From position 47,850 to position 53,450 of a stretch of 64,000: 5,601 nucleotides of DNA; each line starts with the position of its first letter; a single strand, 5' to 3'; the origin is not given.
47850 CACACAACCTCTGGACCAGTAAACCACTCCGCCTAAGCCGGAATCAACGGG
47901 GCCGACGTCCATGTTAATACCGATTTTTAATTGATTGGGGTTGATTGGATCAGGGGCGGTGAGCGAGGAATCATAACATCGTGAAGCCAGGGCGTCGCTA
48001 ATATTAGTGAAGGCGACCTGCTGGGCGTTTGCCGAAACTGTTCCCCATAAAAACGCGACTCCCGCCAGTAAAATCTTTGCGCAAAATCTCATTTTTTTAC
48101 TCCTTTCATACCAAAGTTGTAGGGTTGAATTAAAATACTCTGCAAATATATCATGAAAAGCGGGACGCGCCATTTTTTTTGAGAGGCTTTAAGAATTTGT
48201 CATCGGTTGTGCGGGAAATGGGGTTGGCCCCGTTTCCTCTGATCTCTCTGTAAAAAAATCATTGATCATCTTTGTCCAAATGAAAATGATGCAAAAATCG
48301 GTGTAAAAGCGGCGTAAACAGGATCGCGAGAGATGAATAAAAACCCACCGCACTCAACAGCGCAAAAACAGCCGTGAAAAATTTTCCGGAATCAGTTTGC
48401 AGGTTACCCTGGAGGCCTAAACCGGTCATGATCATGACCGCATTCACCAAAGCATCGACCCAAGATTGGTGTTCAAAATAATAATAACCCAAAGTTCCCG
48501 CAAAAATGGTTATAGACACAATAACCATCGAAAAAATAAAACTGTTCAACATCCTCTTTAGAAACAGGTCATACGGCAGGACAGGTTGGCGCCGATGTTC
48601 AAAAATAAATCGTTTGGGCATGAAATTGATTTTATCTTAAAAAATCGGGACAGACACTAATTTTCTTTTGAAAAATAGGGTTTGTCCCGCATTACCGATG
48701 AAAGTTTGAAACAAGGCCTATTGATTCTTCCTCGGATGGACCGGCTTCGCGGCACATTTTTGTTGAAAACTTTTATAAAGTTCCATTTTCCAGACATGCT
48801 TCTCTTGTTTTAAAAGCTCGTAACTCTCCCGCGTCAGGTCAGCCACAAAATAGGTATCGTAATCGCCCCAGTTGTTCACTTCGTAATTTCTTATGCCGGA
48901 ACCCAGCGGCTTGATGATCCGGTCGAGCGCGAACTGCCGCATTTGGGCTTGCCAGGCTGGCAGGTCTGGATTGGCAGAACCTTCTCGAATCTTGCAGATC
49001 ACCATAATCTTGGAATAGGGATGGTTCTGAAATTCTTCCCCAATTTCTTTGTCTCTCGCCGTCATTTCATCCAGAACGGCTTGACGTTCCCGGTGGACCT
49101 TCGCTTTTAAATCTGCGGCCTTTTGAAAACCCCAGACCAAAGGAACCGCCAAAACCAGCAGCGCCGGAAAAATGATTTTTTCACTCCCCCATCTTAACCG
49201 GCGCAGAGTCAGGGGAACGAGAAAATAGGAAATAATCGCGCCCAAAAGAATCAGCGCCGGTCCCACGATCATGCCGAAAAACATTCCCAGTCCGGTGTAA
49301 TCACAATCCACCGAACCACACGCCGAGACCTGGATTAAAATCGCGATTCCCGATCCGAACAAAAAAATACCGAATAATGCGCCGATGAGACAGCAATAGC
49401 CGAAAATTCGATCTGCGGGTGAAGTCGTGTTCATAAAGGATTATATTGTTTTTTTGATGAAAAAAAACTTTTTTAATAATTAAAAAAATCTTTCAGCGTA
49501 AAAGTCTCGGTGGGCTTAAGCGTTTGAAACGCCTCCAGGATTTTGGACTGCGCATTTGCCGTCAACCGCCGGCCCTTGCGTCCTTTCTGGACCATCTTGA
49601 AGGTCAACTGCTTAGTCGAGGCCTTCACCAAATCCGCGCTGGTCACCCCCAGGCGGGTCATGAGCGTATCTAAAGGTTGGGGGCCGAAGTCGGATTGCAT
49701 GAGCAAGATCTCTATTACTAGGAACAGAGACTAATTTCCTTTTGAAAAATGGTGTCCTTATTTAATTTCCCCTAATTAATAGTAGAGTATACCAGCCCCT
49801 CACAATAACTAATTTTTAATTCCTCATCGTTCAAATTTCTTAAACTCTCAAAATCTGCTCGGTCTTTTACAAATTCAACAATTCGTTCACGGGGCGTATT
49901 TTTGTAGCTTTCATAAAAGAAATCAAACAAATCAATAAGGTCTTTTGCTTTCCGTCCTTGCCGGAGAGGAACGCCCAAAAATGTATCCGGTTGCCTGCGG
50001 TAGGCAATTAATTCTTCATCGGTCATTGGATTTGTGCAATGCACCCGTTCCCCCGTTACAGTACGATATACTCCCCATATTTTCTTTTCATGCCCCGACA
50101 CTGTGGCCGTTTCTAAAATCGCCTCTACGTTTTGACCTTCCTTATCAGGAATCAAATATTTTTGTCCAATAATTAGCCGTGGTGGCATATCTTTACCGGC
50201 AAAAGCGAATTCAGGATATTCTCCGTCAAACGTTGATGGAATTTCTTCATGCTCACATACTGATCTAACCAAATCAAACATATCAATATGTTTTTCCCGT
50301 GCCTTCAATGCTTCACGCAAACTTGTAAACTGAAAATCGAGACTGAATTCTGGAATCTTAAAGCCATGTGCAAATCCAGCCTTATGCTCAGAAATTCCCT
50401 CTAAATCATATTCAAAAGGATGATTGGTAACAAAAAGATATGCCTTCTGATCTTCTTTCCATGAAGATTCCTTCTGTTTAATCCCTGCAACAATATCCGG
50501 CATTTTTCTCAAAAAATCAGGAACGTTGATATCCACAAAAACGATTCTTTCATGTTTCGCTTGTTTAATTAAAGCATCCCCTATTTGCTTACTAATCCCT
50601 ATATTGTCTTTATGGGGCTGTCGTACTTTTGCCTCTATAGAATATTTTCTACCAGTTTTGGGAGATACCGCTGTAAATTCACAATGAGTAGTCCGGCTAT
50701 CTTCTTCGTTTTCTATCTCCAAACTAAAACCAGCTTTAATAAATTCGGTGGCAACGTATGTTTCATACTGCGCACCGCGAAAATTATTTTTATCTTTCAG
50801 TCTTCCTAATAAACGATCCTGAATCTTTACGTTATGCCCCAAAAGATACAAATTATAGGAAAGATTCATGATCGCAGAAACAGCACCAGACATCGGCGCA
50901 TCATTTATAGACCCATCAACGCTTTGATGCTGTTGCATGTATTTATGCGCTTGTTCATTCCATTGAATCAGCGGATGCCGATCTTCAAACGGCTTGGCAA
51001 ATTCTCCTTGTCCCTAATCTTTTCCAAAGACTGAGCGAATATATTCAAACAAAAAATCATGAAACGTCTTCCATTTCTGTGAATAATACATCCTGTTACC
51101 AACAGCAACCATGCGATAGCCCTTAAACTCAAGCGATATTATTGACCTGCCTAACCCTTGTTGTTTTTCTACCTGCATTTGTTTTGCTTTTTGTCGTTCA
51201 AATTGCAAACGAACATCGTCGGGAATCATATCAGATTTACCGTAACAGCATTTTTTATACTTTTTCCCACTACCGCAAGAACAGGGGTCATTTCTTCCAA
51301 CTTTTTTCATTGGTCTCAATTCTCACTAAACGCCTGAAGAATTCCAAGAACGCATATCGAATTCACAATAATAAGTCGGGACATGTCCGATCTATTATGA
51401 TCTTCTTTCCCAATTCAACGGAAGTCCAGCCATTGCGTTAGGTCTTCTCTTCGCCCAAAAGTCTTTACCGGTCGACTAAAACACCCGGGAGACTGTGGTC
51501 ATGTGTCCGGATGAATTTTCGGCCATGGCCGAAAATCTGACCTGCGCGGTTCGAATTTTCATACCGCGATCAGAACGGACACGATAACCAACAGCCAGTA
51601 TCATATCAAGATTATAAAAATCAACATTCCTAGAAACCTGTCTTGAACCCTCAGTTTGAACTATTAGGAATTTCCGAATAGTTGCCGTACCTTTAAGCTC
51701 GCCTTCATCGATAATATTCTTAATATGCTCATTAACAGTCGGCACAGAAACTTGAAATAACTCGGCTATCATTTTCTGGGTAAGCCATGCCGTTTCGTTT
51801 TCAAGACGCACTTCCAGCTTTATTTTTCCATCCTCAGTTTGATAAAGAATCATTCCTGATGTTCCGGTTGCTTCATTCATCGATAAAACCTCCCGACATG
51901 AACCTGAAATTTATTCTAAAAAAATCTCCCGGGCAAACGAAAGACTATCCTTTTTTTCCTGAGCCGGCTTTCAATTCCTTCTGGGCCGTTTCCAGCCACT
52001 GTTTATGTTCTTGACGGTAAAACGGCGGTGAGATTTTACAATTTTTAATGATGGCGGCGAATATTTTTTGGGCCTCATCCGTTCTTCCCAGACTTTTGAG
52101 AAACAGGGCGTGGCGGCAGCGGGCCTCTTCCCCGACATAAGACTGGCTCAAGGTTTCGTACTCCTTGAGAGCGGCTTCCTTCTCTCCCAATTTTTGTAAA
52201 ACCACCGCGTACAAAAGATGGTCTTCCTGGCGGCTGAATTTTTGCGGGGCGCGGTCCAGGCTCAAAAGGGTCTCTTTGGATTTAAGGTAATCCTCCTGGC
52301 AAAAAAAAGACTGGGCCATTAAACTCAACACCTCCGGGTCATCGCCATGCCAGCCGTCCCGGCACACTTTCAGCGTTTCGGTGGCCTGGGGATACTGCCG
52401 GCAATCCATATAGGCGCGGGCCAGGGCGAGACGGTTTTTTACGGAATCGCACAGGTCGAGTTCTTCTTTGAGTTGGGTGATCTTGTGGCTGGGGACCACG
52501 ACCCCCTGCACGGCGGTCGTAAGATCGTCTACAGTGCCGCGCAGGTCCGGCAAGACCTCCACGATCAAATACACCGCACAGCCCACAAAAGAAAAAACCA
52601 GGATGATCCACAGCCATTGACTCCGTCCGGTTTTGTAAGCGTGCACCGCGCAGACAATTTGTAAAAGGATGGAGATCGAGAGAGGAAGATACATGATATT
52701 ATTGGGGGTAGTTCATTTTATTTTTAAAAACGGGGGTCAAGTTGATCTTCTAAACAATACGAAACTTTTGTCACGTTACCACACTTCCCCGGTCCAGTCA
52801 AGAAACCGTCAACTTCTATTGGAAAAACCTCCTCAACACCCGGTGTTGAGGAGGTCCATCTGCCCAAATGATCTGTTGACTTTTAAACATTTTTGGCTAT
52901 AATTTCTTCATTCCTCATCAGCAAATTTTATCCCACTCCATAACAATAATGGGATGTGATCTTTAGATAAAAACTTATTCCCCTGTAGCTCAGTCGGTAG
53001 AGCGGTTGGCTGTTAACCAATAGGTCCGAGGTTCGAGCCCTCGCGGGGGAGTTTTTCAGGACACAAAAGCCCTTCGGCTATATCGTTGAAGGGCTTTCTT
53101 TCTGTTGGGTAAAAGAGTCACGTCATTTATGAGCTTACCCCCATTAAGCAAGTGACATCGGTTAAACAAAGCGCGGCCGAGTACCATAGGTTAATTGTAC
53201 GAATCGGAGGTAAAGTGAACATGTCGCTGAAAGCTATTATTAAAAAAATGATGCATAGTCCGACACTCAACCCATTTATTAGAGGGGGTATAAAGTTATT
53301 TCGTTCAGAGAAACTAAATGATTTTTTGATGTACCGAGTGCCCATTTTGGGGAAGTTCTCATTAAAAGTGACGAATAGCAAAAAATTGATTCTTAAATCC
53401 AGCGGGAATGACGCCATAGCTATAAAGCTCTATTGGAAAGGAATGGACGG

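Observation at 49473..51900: Decayed AT-rich islet: SEC-C-domain gene split by a single in-frame TAG, flanked by a RhuM fragment and a small HTH-like ORF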

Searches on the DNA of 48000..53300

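Call 73: search_rna_families(source=window, start=48000, end=53300, threshold=evalue, max_evalue=1)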
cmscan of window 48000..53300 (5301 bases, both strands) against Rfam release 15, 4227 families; matches with E-value up to 1: 2.
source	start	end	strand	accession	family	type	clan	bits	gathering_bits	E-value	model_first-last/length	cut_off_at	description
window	52979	53051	+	RF00005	tRNA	Gene; tRNA;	CL00001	68.5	29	6.8e-14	1-71/71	no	tRNA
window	49457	49607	-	RF00515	PyrR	Cis-reg;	-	28.2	54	0.74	1-115/115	no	PyrR binding site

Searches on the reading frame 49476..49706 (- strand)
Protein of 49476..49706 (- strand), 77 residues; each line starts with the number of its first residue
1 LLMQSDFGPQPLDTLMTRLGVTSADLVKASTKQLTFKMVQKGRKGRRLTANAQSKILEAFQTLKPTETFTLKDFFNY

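Call 6: search_protein_families(library=pfam, proteins=[window:49476-49706:-], max_evalue=0.1)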
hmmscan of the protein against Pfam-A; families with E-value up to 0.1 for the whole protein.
window:49476-49706:- (77 aa): 2 families
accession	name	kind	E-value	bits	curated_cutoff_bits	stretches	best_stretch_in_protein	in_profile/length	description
PF05491.19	RuvB_C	-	0.038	14.4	24.7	1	8-53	22-68/72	RuvB C-terminal winged helix domain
PF10006.14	DUF2249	-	0.044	14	29.5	0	53-71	13-31/70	Uncharacterized conserved protein (DUF2249)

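Call 7: search_protein_families(library=ncbifam, proteins=[window:49476-49706:-], max_evalue=0.1)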
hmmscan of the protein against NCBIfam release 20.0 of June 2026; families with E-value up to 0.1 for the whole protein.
window:49476-49706:- (77 aa): 0 families

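Call 8: search_protein_families(library=padloc, proteins=[window:49476-49706:-], max_evalue=0.1)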
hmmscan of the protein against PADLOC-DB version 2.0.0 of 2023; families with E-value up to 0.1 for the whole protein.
window:49476-49706:- (77 aa): 0 families

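Call 45: find_homologous_proteins(query=window:49476-49706:-, max_evalue=0.001)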
Query window:49476-49706:- (77 aa): 49 proteins with E <= 0.001 among 49 candidates.
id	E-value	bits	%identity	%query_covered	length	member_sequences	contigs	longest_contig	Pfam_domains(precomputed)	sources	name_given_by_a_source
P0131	7.7e-41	154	100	97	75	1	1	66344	-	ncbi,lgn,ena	-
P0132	4.6e-28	114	72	99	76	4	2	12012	-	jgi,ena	-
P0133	7.5e-28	113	73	100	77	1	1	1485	-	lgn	-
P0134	4.4e-26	107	72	94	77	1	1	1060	-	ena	-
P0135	1.1e-25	106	66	100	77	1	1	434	-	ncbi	-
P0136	2.9e-25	105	68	96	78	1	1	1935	-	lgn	-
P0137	2.4e-24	102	74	94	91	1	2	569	-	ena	-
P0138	2.6e-23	99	69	94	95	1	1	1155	-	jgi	jgi:hypothetical protein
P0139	7.4e-23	97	68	94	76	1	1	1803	-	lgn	-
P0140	9.3e-23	97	66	96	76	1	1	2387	-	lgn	-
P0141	1.1e-22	97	63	97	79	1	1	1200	-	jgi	-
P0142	1.7e-22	96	69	94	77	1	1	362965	-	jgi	-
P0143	3.2e-22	95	74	88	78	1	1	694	-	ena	-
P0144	3.4e-22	95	67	94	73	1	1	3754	-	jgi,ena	-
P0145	4.2e-22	95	65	94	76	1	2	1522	-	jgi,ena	-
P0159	2.5e-19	86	61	94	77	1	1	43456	-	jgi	-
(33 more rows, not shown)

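Call 47: find_encoding_contigs(protein=P0142, flank=7000, max_places=2)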
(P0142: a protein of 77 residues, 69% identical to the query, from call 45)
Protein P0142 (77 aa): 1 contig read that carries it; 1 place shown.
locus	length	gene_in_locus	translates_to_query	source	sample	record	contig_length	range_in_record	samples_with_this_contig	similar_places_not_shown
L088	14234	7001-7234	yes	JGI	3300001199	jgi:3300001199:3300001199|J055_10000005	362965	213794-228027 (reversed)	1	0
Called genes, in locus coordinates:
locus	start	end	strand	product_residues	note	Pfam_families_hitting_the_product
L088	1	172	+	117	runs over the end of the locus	PF07166:DUF1398 (faint)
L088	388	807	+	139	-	PF03013:Pyr_excise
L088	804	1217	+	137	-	PF01878:EVE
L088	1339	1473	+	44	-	-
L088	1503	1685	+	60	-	PF28077:THIVI_2564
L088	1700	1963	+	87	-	-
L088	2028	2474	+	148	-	PF14539:DUF4442, PF13622:4HBT_3 (weak), PF03061:4HBT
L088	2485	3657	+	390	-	PF13426:PAS_9, PF07228:SpoIIE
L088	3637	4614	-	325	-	PF00512:HisKA (weak), PF02518:HATPase_c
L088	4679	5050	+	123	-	PF07238:PilZ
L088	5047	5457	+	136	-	-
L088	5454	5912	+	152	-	PF23477:zf_Tbcl_2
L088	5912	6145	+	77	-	PF01253:SUI1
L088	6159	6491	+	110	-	PF00254:FKBP_C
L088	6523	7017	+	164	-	PF01863:YgjP-like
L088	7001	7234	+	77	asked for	-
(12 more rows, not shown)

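Call 48: find_encoding_contigs(protein=P0132, flank=7000, max_places=2)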
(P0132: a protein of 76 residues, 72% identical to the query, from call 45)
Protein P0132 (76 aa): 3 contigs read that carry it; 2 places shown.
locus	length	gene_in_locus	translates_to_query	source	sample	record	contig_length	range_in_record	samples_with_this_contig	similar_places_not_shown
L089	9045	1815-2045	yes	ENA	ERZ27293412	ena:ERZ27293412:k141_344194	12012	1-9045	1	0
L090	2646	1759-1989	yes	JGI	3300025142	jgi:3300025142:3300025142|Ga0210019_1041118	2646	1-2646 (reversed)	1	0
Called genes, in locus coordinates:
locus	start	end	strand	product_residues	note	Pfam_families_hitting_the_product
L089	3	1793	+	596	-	?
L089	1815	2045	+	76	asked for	-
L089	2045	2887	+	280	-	PF05448:AXE1 (faint), PF12146:Hydrolase_4, PF00561:Abhydrolase_1, PF12697:Abhydrolase_6 (weak)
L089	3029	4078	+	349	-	PF00154:RecA_N, PF08423:Rad51, PF06745:ATPase (weak), PF01637:ATPase_2 (weak), PF13481:AAA_25 (faint), PF27531:MT3502_N (weak), PF21096:RecA_C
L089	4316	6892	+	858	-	PF01411:tRNA-synt_2c, PF07973:tRNA_SAD, PF02272:DHHA1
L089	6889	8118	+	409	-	PF00815:Histidinol_dh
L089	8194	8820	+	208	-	PF00475:IGPD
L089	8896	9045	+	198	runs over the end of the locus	PF00117:GATase, PF07722:Peptidase_C26 (weak)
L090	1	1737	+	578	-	?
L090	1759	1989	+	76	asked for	-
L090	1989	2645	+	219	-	?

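Call 49: find_encoding_contigs(protein=P0159, flank=7000, max_places=2)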
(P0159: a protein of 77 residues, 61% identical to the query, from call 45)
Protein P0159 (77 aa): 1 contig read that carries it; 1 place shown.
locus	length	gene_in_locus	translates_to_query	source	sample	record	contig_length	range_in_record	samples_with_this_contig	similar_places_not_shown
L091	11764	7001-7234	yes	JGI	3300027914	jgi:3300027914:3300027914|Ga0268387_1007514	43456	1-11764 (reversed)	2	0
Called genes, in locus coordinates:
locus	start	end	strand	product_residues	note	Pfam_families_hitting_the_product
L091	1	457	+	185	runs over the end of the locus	PF13590:DUF4136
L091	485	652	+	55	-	-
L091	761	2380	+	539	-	PF02689:Herpes_Helicase (faint), PF05970:PIF1, PF13245:AAA_19, PF13401:AAA_22 (weak), PF13604:AAA_30, PF13280:WYL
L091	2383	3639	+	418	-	PF02638:GHL10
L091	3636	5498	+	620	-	PF00005:ABC_tran, PF02463:SMC_N (faint), PF13166:AAA_13 (faint), PF13555:AAA_29 (faint), PF13304:AAA_21 (faint), PF13401:AAA_22 (faint), PF12848:ABC_tran_Xtn, PF00005:ABC_tran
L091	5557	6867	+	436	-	PF00365:PFK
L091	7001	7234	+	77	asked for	-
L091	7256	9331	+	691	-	PF02922:CBM_48, PF00128:Alpha-amylase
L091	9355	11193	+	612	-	-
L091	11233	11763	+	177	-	?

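Call 51: find_encoding_contigs(protein=P0131, flank=6000, max_places=6)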
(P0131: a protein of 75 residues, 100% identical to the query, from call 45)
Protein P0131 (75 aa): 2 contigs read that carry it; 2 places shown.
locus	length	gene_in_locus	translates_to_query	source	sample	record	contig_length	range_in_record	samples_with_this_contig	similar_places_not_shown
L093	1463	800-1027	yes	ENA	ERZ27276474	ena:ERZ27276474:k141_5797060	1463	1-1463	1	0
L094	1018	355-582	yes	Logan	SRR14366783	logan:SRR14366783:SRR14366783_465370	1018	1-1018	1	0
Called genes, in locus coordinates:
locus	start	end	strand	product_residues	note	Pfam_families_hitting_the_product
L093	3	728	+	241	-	?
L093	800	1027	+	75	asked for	-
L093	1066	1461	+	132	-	?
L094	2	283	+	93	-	?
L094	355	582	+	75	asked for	-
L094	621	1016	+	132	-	?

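Call 75: search_protein_families(library=phrogs, proteins=[window:49476-49706:-], max_evalue=0.01)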
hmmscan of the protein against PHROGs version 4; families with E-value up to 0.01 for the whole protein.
window:49476-49706:- (77 aa): 0 families
